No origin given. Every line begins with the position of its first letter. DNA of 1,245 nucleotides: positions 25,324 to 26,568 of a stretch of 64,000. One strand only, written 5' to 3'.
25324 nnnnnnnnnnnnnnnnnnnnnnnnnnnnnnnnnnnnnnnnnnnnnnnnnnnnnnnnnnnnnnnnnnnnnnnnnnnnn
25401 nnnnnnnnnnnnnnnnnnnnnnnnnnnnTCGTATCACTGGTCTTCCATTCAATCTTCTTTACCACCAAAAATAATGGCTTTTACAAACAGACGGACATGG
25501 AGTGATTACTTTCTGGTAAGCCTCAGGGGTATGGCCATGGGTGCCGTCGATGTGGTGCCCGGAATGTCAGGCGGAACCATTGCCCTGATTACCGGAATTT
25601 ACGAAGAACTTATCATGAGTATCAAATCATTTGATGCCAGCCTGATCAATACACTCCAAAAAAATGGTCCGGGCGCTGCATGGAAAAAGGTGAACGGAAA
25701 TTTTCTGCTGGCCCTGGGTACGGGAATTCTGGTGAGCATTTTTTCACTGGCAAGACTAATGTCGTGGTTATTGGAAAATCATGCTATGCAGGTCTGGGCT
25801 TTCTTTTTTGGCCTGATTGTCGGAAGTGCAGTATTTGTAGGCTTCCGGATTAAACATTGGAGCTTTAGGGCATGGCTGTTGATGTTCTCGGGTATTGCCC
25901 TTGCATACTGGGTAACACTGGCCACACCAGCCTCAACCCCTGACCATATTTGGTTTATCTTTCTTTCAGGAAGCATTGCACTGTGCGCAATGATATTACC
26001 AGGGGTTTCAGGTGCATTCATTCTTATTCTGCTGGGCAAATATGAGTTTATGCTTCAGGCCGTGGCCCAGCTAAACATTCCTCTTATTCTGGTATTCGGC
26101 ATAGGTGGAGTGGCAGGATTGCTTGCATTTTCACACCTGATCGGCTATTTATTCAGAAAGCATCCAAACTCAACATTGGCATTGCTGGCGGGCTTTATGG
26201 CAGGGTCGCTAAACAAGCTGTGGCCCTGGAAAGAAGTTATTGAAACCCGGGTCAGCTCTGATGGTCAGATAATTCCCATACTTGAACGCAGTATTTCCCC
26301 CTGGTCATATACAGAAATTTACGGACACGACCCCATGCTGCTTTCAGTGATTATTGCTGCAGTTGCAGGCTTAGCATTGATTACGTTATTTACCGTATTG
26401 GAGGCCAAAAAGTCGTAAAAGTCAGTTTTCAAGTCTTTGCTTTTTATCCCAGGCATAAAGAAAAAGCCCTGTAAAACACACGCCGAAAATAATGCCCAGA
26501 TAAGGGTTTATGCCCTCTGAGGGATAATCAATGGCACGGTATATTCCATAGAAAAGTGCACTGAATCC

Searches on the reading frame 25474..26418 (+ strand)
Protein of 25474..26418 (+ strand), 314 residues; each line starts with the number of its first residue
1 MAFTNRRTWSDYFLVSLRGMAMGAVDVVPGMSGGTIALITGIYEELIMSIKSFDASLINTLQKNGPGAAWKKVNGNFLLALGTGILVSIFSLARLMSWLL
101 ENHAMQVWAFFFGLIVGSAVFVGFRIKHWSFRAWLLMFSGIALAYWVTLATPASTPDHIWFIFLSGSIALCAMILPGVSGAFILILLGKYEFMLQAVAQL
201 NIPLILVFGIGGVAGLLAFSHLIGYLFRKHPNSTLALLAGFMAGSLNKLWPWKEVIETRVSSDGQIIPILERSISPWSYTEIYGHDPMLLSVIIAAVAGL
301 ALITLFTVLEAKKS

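Call 31: search_protein_families(library=pfam, proteins=[window:25474-26418:+], max_evalue=0.00001)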
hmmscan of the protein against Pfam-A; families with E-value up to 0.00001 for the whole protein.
window:25474-26418:+ (314 aa): 1 family
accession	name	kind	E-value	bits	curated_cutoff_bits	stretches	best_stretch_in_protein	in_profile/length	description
PF04018.18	VCA0040-like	-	5.9e-92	308.1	26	1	22-266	1-245/246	Undecaprenyl phosphate translocase-like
